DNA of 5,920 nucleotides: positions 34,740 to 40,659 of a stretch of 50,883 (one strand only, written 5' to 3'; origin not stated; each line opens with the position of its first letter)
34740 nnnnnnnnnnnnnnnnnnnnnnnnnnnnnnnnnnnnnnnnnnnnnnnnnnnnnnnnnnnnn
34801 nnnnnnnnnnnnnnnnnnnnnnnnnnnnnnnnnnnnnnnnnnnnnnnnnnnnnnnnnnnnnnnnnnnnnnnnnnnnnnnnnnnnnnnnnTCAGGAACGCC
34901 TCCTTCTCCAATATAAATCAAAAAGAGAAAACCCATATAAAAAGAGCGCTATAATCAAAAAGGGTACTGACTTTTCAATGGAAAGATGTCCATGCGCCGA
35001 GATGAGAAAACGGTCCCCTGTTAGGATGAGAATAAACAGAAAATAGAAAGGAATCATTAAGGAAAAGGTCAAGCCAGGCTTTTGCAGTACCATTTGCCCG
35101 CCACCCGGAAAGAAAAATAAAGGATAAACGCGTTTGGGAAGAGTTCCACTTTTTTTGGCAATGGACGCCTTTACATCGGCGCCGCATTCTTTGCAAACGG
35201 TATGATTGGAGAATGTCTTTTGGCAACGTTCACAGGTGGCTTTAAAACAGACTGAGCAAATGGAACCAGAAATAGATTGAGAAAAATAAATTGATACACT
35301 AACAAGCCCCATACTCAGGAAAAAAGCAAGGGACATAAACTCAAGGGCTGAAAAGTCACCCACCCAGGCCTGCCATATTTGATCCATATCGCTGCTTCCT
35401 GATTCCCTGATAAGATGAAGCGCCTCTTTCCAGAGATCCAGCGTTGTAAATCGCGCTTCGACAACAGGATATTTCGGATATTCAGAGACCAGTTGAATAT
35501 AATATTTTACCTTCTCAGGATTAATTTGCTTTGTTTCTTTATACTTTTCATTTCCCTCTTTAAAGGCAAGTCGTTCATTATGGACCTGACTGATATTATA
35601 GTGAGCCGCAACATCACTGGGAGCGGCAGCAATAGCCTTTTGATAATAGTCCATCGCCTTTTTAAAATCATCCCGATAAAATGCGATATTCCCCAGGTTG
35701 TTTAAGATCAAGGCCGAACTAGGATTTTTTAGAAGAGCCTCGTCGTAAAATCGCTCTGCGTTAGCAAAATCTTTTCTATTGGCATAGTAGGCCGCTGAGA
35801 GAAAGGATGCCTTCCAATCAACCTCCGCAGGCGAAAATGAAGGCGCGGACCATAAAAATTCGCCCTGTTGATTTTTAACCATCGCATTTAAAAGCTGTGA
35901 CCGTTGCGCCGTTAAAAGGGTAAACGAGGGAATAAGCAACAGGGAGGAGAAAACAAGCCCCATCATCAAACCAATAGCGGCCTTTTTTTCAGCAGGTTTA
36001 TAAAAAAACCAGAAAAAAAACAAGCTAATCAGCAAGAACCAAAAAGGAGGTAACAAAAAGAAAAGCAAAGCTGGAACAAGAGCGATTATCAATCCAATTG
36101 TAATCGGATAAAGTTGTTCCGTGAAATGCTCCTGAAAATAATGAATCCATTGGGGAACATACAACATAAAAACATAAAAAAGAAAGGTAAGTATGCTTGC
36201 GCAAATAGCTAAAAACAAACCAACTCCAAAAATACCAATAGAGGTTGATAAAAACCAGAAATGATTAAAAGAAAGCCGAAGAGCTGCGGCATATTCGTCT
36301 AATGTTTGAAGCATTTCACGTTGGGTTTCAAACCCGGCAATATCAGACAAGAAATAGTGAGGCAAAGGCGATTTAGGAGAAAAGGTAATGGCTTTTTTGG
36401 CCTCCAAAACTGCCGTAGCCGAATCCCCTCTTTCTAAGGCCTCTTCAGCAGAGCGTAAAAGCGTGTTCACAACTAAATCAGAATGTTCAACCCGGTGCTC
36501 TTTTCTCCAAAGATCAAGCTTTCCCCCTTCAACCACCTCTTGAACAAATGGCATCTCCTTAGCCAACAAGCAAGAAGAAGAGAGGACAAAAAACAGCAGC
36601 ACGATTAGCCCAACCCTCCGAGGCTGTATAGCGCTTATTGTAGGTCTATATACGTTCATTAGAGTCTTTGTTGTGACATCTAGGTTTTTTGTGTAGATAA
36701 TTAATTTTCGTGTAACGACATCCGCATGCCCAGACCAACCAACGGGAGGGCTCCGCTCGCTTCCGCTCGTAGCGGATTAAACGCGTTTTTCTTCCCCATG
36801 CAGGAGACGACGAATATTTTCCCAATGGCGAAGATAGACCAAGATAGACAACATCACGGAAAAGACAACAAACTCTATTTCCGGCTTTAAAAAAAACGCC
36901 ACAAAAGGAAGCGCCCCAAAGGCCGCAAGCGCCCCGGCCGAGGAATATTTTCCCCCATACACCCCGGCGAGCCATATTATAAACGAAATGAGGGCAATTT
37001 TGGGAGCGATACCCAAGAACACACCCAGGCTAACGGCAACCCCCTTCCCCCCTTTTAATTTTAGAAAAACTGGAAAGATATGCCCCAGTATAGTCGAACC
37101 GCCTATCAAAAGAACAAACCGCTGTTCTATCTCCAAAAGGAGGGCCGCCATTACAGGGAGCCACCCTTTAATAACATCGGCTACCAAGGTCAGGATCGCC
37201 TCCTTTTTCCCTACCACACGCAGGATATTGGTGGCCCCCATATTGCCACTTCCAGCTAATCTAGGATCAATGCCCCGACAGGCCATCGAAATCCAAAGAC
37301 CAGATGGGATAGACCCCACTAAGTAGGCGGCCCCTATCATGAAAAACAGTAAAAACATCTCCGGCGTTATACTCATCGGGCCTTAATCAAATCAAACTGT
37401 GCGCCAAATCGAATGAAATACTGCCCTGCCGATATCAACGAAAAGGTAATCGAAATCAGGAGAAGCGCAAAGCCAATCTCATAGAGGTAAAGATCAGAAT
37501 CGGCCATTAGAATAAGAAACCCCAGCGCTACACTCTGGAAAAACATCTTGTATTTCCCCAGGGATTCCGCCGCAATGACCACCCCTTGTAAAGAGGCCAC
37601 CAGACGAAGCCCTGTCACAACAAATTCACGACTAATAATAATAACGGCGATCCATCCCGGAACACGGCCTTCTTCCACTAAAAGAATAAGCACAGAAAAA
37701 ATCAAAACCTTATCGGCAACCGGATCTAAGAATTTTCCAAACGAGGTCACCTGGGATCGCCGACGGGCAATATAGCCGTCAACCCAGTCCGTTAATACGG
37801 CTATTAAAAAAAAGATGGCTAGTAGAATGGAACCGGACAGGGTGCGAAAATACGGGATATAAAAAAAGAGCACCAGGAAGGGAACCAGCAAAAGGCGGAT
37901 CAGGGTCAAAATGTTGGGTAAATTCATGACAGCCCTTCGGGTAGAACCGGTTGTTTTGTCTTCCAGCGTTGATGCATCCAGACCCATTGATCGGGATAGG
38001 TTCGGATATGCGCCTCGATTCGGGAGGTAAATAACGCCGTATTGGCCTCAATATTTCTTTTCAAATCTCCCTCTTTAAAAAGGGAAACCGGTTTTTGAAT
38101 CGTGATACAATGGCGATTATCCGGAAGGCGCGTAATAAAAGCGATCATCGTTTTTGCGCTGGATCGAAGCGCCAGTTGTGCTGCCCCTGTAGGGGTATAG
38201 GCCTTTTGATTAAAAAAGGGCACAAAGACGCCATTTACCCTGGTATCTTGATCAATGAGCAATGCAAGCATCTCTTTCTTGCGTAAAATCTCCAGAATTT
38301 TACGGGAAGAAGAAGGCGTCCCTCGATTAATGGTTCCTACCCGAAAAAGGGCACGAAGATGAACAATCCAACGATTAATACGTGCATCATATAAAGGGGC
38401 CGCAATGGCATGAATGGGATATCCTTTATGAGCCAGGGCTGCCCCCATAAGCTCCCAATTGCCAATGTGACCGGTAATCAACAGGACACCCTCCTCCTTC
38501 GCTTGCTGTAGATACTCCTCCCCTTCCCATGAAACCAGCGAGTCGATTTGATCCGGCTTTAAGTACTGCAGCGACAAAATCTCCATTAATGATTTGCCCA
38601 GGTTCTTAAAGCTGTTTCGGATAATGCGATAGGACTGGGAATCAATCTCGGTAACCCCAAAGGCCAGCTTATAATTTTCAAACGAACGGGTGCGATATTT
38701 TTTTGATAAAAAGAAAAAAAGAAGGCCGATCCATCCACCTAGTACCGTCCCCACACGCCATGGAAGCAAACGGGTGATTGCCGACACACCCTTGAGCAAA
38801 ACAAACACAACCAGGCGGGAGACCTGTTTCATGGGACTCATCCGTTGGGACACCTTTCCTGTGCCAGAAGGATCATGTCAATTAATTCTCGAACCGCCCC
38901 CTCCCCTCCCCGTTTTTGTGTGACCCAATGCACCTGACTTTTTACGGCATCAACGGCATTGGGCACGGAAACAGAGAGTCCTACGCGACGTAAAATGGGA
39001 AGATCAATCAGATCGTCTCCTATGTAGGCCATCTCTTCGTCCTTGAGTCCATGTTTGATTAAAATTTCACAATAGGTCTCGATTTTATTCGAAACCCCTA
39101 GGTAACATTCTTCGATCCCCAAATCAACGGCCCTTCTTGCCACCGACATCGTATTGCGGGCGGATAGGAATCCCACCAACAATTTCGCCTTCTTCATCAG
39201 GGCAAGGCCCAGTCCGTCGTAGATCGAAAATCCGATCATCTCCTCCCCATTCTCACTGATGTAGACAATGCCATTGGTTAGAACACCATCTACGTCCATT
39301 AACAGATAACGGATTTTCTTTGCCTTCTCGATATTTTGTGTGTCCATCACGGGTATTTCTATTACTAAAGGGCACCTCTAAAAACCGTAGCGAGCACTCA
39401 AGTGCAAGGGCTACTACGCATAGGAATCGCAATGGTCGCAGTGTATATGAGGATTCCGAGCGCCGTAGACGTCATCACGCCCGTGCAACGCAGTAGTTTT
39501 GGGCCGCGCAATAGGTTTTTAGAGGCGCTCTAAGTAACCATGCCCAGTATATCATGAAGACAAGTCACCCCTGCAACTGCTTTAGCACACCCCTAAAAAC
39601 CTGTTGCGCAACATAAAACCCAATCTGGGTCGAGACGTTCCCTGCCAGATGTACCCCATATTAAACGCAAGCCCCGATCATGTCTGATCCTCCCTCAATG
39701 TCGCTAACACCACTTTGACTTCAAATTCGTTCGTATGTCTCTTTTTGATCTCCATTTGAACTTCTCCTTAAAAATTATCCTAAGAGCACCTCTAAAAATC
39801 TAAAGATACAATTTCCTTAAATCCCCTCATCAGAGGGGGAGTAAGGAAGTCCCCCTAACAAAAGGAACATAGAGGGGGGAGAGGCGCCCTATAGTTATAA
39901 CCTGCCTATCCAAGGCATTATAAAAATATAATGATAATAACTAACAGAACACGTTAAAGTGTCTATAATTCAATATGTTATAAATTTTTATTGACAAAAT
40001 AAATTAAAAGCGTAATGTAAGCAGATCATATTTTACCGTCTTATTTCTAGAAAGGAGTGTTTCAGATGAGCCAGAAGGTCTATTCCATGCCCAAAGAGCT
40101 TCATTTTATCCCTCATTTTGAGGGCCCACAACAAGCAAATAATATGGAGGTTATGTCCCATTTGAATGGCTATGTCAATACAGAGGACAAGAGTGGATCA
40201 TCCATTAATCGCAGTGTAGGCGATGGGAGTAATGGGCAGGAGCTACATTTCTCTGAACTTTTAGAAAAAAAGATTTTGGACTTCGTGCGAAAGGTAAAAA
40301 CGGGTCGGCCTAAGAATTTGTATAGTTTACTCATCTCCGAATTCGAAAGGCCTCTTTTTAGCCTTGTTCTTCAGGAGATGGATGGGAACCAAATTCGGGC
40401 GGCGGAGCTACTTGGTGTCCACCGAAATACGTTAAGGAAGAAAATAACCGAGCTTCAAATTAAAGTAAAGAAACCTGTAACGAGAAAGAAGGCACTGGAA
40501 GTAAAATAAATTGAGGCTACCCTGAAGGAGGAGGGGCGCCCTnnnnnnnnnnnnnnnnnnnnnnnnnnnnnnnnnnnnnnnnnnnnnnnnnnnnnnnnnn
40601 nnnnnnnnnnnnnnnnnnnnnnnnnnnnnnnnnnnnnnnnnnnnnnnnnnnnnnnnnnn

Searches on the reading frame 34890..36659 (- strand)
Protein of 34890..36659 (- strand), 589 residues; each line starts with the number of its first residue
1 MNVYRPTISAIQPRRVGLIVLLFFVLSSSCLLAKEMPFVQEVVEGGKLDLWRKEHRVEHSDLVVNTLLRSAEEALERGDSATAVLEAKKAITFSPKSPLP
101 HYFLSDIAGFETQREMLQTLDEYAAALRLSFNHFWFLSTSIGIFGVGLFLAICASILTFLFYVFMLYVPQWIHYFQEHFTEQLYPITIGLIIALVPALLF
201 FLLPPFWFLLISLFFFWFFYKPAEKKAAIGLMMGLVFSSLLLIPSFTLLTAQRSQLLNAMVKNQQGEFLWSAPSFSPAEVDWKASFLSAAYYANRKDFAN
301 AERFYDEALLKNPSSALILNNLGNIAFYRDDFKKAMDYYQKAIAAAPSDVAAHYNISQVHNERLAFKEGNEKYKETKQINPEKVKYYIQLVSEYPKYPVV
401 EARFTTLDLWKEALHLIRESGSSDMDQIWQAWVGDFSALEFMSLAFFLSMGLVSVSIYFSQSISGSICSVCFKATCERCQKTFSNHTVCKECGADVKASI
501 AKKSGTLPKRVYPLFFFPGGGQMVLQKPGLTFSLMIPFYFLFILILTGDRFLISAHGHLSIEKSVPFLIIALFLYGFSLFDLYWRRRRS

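Call 23: search_protein_families(library=ncbifam, proteins=[window:34890-36659:-])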
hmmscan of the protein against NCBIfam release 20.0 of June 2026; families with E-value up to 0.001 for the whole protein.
window:34890-36659:- (589 aa): 8 families
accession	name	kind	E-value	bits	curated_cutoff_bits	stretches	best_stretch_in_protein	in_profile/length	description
TIGR02917.1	PEP_TPR_lipo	equivalog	3.9e-10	38.3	312.2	1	287-394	470-577/899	XrtA/PEP-CTERM system TPR-repeat protein PrsT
TIGR02521.1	type_IV_pilW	equivalog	1.7e-08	34.3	154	1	284-390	67-175/234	type IV pilus biogenesis/stability protein PilW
NF033920.0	C39_PA2778_fam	equivalog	3.3e-07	30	150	1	270-379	144-253/255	PA2778 family cysteine peptidase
NF040959.1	MamA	equivalog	1.8e-06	27.5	200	1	290-390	79-179/204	magnetosome protein MamA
TIGR00540.1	TPR_hemY_coli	hypoth_equivalog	1.6e-05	23.9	142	1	281-373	291-382/385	heme biosynthesis-associated TPR protein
NF002725.1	PRK02603.1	equivalog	3.8e-05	23.8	143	1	295-395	48-151/173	photosystem I assembly protein Ycf3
NF047507.1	TPR_BatC_Lepto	exception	6.4e-05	22.5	175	0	321-377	101-157/214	TPR repeat-containing protein BatC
NF052312.1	T9SS_PorW_SprE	equivalog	8.8e-05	21.3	250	1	289-358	297-370/716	type IX secretion system periplasmic lipoprotein PorW/SprE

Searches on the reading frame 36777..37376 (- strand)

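Call 24: search_protein_families(library=ncbifam, proteins=[window:36777-37376:-])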
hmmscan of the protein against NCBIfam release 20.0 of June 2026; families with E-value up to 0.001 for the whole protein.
window:36777-37376:- (199 aa): 8 families
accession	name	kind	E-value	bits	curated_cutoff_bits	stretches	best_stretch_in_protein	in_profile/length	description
TIGR00023.1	TIGR00023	equivalog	1.2e-49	168.8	137.2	1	9-199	4-193/196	glycerol-3-phosphate 1-O-acyltransferase PlsY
NF010993.0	PRK14417.1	equivalog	1.6e-30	106.3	249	1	8-163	3-157/232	membrane protein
NF010990.0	PRK14414.1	equivalog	9.7e-22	77.7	261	1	12-188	9-188/210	glycerol-3-phosphate acyltransferase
NF010992.0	PRK14416.1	equivalog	2.5e-19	70.2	222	1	17-194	6-189/207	membrane protein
NF001254.0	PRK00220.2-1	equivalog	1.7e-18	67.3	199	1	10-180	6-176/182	glycerol-3-phosphate 1-O-acyltransferase PlsY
NF010978.0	PRK14401.1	equivalog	1.9e-16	60.4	163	1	14-144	6-133/187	membrane protein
NF010987.0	PRK14411.1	equivalog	6.1e-16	58.9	243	1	17-199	10-190/204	membrane protein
NF010976.0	PRK14399.1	equivalog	5.7e-14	52.6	419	1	17-147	18-155/258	membrane protein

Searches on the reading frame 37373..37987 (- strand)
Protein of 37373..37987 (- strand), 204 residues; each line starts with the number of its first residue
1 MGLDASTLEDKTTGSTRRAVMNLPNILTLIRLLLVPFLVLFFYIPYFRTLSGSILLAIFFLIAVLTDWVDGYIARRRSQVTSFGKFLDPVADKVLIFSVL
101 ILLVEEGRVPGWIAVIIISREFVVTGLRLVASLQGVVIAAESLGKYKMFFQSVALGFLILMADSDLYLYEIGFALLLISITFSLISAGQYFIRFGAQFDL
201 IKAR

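Call 24: search_protein_families(library=ncbifam, proteins=[window:37373-37987:-])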
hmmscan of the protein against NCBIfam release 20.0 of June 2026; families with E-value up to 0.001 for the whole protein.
window:37373-37987:- (204 aa): 10 families
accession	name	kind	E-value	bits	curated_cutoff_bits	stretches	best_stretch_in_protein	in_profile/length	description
TIGR00560.1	pgsA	equivalog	3.6e-49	167.7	109.1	1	21-196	1-178/183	CDP-diacylglycerol--glycerol-3-phosphate 3-phosphatidyltransferase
NF008090.0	PRK10832.1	equivalog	1.5e-29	103.4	304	1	21-192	3-173/182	CDP-diacylglycerol--glycerol-3-phosphate 3-phosphatidyltransferase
NF053678.1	ClpnSynClsA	equivalog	5.1e-22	78.9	240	1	20-190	2-171/180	cardiolipin synthase ClsA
NF040950.1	archin_ph_syn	equivalog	1e-12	48.3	180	1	23-138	25-137/191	archaetidylinositol phosphate synthase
NF045883.1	PIPSynth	equivalog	5.1e-07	29.6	170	1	24-103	25-102/197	phosphatidylinositol phosphate synthase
TIGR00473.1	pssA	equivalog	2.8e-06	27.5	107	1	57-166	23-133/153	CDP-diacylglycerol--serine O-phosphatidyltransferase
TIGR04217.1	archae_ser_T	exception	4.1e-05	23.5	200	1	41-190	20-168/221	archaetidylserine synthase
NF041135.1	IPPtranDIPPsyn_Thcocales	equivalog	8.7e-05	21.7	580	1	48-105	269-326/419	bifunctional L-myo-inositol-1-phosphate cytidylyltransferase/CDP-L-myo-inositol myo-inositolphosphotransferase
NF038087.1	arch_ser_synth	exception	0.00016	21.3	240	1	54-126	31-107/216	archaetidylserine synthase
NF038086.1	anchor_synt_A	exception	0.0002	21.3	200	1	57-101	36-78/222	protein sorting system archaetidylserine synthase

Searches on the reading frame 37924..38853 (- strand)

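Call 36: search_protein_families(library=pfam, proteins=[window:37924-38853:-], max_evalue=0.01)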
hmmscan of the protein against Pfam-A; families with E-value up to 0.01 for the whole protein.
window:37924-38853:- (309 aa): 1 family
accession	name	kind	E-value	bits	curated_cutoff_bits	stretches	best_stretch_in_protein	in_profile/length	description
PF03279.18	Lip_A_acyltrans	-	4.3e-45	154.6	22.3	1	15-299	14-295/295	Bacterial lipid A biosynthesis acyltransferase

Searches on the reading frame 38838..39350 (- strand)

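Call 36: search_protein_families(library=pfam, proteins=[window:38838-39350:-], max_evalue=0.01)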
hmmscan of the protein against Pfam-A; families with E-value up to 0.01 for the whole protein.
window:38838-39350:- (170 aa): 2 families
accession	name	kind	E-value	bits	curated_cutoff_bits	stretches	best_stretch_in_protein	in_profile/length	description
PF08282.18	Hydrolase_3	-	1.2e-08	35.5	20.9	1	88-151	187-250/255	haloacid dehalogenase-like hydrolase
PF00702.32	Hydrolase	-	0.0011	19.8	26.4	0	54-124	109-191/191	haloacid dehalogenase-like hydrolase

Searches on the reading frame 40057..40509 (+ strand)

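Call 36: search_protein_families(library=pfam, proteins=[window:40057-40509:+], max_evalue=0.01)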
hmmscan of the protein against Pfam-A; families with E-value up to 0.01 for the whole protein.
window:40057-40509:+ (150 aa): 2 families
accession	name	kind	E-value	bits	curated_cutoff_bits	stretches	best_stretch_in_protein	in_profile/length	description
PF02954.25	HTH_8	-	1.1e-10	41.5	22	1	94-132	3-41/42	Bacterial regulatory protein, Fis family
PF13556.12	HTH_30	-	7.1e-05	23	27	1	107-131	10-34/59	PucR C-terminal helix-turn-helix domain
